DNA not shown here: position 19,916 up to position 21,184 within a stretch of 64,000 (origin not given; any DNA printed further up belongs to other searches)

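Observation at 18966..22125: Gfo/Idh/MocA, TIM-barrel, Gfo/Idh/MocA trio: candidate oxidative (3-keto) glycoside-cleavage cassette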

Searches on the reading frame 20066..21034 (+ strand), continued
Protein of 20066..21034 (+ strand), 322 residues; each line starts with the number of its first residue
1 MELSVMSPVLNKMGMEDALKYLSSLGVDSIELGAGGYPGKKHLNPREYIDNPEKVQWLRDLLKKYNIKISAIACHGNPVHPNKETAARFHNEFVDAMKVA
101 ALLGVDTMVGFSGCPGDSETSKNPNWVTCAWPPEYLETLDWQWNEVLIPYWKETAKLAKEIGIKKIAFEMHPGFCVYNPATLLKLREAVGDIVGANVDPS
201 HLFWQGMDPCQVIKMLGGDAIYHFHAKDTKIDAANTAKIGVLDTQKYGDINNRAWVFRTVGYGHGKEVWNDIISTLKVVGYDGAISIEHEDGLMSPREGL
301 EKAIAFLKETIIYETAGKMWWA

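Call 31: search_solved_structures(query=A1, max_evalue=1, show_alignments=3)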
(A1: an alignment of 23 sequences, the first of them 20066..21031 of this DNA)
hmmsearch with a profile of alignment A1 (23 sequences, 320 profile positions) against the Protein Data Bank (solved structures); distinct sequences matched with E-value up to 1: 19.
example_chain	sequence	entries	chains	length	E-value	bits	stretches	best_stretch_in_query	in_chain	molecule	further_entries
2zds_A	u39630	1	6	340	2.1e-26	96.2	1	87-307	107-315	Putative DNA-binding protein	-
8ro4_A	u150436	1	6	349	2.2e-11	46.9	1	130-312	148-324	2-hydroxy-3-keto-glucal hydratase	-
3wqo_A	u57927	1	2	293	2.2e-05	27.2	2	262-309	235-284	Uncharacterized protein MJ1311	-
3p6l_A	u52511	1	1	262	0.00024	23.8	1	151-231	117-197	Sugar phosphate isomerase/epimerase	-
3lmz_A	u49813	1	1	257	0.00078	22.1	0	172-229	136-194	Putative sugar isomerase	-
2zvr_A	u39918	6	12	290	0.0011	21.6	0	266-312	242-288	Uncharacterized protein TM_0416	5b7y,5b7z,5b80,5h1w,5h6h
7dz5_A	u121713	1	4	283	0.0038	19.9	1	198-287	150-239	D-tagatose 3-epimerase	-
7dz2_A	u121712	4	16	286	0.0039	19.8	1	198-287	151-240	D-tagatose 3-epimerase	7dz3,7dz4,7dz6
4kw2_A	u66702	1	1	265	0.012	18.2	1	157-254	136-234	Uncharacterized protein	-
3tva_A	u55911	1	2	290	0.082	15.5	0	193-234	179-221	Xylose isomerase domain protein TIM barrel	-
3dx5_A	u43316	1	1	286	0.16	14.5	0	167-228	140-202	uncharacterized protein AsbF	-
4ovx_A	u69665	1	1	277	0.25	13.9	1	249-309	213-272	Xylose isomerase domain protein TIM barrel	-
4pgl_A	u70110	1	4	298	0.29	13.7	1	262-287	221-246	D-tagatose 3-epimerase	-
2ki7_A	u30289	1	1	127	0.35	13.4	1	243-313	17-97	Ribonuclease P protein component 1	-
3kws_A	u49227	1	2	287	0.4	13.2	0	13-109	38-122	Putative sugar isomerase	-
8bvk_A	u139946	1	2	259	0.5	12.9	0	167-229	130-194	Xylose isomerase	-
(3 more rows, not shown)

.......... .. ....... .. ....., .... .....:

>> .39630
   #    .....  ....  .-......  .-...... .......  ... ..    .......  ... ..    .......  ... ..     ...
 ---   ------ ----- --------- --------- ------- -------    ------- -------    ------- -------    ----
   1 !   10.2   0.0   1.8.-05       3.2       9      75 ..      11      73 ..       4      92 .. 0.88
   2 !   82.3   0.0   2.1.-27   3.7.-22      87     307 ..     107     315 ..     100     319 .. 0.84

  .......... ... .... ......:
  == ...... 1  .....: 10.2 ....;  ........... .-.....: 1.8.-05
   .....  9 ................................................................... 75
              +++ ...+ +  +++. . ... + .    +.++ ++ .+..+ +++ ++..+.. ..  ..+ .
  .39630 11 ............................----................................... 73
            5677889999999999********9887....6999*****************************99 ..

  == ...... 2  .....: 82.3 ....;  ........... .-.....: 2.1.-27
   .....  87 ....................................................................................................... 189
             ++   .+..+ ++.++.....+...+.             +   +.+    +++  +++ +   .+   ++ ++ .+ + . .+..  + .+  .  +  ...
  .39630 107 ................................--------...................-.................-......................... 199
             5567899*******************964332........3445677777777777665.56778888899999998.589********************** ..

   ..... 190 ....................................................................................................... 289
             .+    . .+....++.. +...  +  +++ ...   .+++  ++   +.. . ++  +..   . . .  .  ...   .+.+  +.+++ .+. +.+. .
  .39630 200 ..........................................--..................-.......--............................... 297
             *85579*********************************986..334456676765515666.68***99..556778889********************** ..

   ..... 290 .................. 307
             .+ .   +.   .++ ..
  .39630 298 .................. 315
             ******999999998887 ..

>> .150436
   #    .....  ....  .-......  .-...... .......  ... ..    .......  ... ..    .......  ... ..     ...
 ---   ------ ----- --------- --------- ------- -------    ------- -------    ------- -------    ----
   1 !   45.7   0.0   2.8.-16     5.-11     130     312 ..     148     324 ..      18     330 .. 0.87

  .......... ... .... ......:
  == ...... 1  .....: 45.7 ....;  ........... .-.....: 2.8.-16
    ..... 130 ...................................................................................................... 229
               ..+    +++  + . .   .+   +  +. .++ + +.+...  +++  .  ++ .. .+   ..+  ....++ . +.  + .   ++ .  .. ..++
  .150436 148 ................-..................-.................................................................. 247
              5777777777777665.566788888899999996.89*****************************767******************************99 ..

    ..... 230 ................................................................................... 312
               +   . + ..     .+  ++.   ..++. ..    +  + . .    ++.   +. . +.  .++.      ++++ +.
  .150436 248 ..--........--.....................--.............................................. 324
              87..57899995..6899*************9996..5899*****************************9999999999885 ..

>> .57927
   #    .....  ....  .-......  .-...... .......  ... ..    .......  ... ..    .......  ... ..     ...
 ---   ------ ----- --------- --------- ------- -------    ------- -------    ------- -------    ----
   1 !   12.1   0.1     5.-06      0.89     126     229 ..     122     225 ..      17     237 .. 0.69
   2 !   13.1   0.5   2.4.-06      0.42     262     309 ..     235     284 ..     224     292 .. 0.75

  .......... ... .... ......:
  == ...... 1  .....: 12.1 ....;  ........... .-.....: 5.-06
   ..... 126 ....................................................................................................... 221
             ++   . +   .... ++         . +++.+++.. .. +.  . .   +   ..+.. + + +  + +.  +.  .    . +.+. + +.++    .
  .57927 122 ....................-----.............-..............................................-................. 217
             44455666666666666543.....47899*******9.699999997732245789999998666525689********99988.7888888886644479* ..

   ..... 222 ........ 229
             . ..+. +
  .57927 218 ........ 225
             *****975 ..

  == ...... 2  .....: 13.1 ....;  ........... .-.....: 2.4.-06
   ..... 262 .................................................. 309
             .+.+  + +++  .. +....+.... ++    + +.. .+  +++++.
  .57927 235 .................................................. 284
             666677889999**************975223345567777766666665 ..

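Call 55: predict_structure(alignment_id=A2)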
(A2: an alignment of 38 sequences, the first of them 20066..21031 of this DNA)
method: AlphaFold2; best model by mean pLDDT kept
length: 322 residues; sequences in the alignment: 38
mean_pLDDT: 84.6   pTM: 0.86
mean pLDDT of the five models: 84.6, 83.7, 83.3, 80.6, 74.8
residues with pLDDT >= 90: 164; 70-90: 114; 50-70: 30; < 50: 14
segments of 3 or more residues with pLDDT < 50: 114-120, 122-125, 127-129
pLDDT, mean of each block of 10 residues (from residue 1): 89 92 96 80 90 97 98 82 79 94 95 51 47 71 83 94 93 76 93 94 86 94 91 82 72 80 87 94 88 81 92 70 53
secondary structure, 60 per line:
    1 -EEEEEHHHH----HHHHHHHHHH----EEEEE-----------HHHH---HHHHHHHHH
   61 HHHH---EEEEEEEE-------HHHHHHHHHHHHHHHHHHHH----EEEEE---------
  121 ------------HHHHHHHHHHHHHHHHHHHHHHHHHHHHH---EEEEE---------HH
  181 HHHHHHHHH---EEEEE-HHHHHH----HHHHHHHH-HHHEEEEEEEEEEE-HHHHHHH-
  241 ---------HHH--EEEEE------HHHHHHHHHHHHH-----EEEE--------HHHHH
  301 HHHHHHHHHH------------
elements in order: E2-6 H7-10 H15-24 E29-33 H45-48 H52-64 E68-75 H83-102 E107-111 H133-161 E165-169 H179-189 E193-197 H199-204 H209-216 E221-231 H233-239 E255-259 H266-278 E284-287 H296-310

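Call 57: fold_search(model_id=the predicted structure, library=pdb)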
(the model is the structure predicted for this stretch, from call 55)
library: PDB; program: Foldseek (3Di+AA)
matches with E <= 10: 1736; with E <= 0.001: 236
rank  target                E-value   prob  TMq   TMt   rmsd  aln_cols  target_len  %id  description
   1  2zds_B                1.8e-20  1.00  0.80  0.80   3.1       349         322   24  Crystal Structure of SCO6571 from Streptomyces coelicolor A3(2) (released 2008-12-02)
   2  2zds_A                6.1e-20  1.00  0.78  0.78   3.5       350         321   24  Crystal Structure of SCO6571 from Streptomyces coelicolor A3(2) (released 2008-12-02)
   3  8ro4_C                6.2e-17  1.00  0.78  0.74   4.2       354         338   19  The crystal structure of 2-hydroxy-3-keto-glucal hydratase AtHYD from A. tumefaciens (released 2024-08-07)
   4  8ro4_A                1.5e-16  1.00  0.78  0.75   4.0       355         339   19  The crystal structure of 2-hydroxy-3-keto-glucal hydratase AtHYD from A. tumefaciens (released 2024-08-07)
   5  3tva_B                1.3e-12  1.00  0.60  0.69   5.2       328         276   16  Crystal Structure of Xylose isomerase domain protein from Planctomyces limnophilus (released 2011-10-05)
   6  9koj_A                1.4e-12  1.00  0.67  0.76   4.8       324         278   17  Crystal structure of the isomerase Art22 (released 2025-07-30)
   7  8z1i_B                1.8e-12  1.00  0.67  0.78   4.3       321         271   18  Crystal structure of the isomerase Art22 with ethylene glycol (released 2025-04-16)
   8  3tva_A                1.9e-12  1.00  0.59  0.66   5.4       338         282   16  Crystal Structure of Xylose isomerase domain protein from Planctomyces limnophilus (released 2011-10-05)
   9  3lmz                  9.0e-12  1.00  0.62  0.78   4.1       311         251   18  Crystal structure of Putative sugar isomerase. (YP_001305105.1) from Parabacteroides distasonis ATCC 8503 at 1.44 A reso (released 2010-02-23)
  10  1i60                  9.6e-12  1.00  0.64  0.72   5.0       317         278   21  Structural genomics, IOLI protein (released 2002-03-13)
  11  7x7w_A                1.0e-11  1.00  0.62  0.68   5.7       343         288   14  The X-ray Crystallographic Structure of D-Psicose 3-epimerase from Clostridia bacterium (released 2022-09-07)
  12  3dx5                  1.6e-11  1.00  0.67  0.77   4.5       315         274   15  Crystal structure of the probable 3-DHS dehydratase AsbF involved in the petrobactin synthesis from Bacillus anthracis (released 2008-09-02)
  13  3ju2                  2.3e-11  1.00  0.63  0.73   4.6       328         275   17  CRYSTAL STRUCTURE OF PROTEIN SMc04130 FROM Sinorhizobium meliloti 1021 (released 2009-09-22)
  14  8xix                  2.3e-11  1.00  0.60  0.67   5.8       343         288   15  KeDt3e within Co (released 2024-12-25)
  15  3p6l                  3.0e-11  1.00  0.61  0.74   5.4       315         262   18  Crystal structure of a Sugar phosphate isomerase/epimerase (BDI_1903) from Parabacteroides distasonis ATCC 8503 at 1.85  (released 2010-12-08)
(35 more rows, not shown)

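Call 90: search_protein_representatives(protein=window:20066-21031:+)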
Query: 322 residues. Proteins with E-value up to 0.001 (for the whole library): 2773; up to 1e-10: 1333; up to 1e-30: 324. The best 150 are listed.
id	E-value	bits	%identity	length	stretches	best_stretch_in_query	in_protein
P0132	2.2e-112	392.1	54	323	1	1-322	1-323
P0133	1.9e-103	362.7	60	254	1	69-322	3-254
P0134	1.4e-99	350.0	49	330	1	1-321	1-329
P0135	8.4e-95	334.3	46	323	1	1-322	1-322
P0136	7.0e-92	324.7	45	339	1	1-321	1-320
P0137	7.0e-91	321.4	46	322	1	1-321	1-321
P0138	2.4e-89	316.3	49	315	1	1-314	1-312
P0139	2.2e-88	313.2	52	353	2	18-195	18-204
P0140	1.6e-85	303.8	44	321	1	3-321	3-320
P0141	5.2e-85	302.1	47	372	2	191-322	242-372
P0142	9.1e-85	301.3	46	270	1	2-272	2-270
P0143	5.1e-84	298.8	45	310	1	10-308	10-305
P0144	5.2e-83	295.5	46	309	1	13-310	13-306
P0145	9.2e-83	294.7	53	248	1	1-234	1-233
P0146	2.3e-80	286.8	45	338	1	6-322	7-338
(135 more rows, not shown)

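Call 94: search_protein_families(library=pfam, proteins=[L007:3-1286:+, L007:1317-2444:+, L007:3194-6715:+, L007:12275-13801:-, L007:13846-16065:-, L007:16144-17664:-, L007:17796-18563:-, L007:18675-19994:+], max_evalue=0.0001)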
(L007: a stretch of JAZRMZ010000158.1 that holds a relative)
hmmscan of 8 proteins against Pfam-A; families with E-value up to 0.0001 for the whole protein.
L007:3-1286:+ (428 aa): 5 families
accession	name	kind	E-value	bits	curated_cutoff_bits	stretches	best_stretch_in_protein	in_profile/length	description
PF06421.17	LepA_C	-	4e-52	175.3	29.7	1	320-426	1-107/107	GTP-binding protein LepA C-terminus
PF00679.30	EFG_C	-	5.8e-25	87.6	27.9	1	231-317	2-87/89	Elongation factor G C-terminus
PF03144.31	GTP_EFTU_D2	-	7.7e-12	45.9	30.3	1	36-107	1-73/73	Elongation factor Tu domain 2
PF22042.2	EF-G_D2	-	9.3e-06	26.1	27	1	21-108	1-83/84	Elongation factor G domain 2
PF14492.12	EFG_III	-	5e-05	23.7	27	0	124-197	3-73/75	Elongation Factor G, domain III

L007:1317-2444:+ (376 aa): 2 families
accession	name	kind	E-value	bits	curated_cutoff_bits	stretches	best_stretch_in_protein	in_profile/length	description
PF04055.27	Radical_SAM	-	3e-31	109.3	29.5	1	11-180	1-164/166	Radical SAM superfamily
PF06969.22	HemN_C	-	7.6e-15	55.2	24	1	303-367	3-67/67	HemN C-terminal domain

L007:3194-6715:+ (1174 aa): 8 families
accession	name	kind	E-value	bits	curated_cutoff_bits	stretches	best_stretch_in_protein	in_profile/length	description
PF13306.12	LRR_5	-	6.2e-69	230.2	27.7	3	292-402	11-118/127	BspA type Leucine rich repeat region (6 copies)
PF02368.24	Big_2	-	1.1e-30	105.8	22.8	4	852-905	20-73/79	Bacterial Ig-like domain (group 2)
PF13855.12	LRR_8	-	1.1e-18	67.2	27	2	204-256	2-55/61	Leucine rich repeat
PF21461.3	HL_N-beta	-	2.8e-14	53.1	27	0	943-983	7-46/57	Hyaluronate lyase, N-terminal beta-sheet domain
PF22359.2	Big-like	-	9.1e-08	32.7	27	0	871-898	6-33/48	Bacterial Ig-like domain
PF12733.13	Cadherin-like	-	1.8e-06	28.7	24.2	1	1014-1090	10-87/89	Cadherin-like beta sandwich domain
PF23952.1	LRR_EndoS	-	2.5e-06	28.2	27.9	0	182-235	61-114/116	Endo-beta-N-acetylglucosaminidase EndoS LRR domain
PF22820.2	TcaA_3rd_4th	-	2.7e-06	27.6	27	0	702-754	9-64/73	TcaA protein 3rd/4th domain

L007:12275-13801:- (509 aa): 0 families

L007:13846-16065:- (740 aa): 2 families
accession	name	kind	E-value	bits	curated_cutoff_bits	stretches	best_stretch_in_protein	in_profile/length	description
PF12833.13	HTH_18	-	3.4e-13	50.1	33.6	1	649-727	1-79/80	Helix-turn-helix domain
PF00165.29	HTH_AraC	-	1.8e-08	34.8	26.6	0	689-727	5-42/42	Bacterial regulatory helix-turn-helix proteins, AraC family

L007:16144-17664:- (507 aa): 0 families

L007:17796-18563:- (256 aa): 5 families
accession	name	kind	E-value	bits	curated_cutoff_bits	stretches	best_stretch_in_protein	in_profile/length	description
PF02311.25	AraC_binding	-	8.5e-22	77.8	21.1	1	20-100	2-82/135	AraC-like ligand binding domain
PF00165.29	HTH_AraC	-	6.6e-21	74.4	26.6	2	168-204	5-41/42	Bacterial regulatory helix-turn-helix proteins, AraC family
PF12833.13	HTH_18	-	9.2e-20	71.2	33.6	1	177-251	1-76/80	Helix-turn-helix domain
PF22200.2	ExsA_N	-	1.4e-05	26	27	1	44-95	3-54/136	ExsA N-terminal regulatory domain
PF07883.17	Cupin_2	-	8.8e-05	22.6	27.2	0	44-92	21-69/70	Cupin domain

L007:18675-19994:+ (440 aa): 2 families
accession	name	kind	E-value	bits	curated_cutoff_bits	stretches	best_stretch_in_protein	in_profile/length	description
PF11975.13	Glyco_hydro_4C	-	9.1e-61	205.9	24.1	1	198-411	1-211/211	Family 4 glycosyl hydrolase C-terminal domain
PF02056.22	Glyco_hydro_4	-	1.3e-60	204.5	23.2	1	3-184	1-179/183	Family 4 glycosyl hydrolase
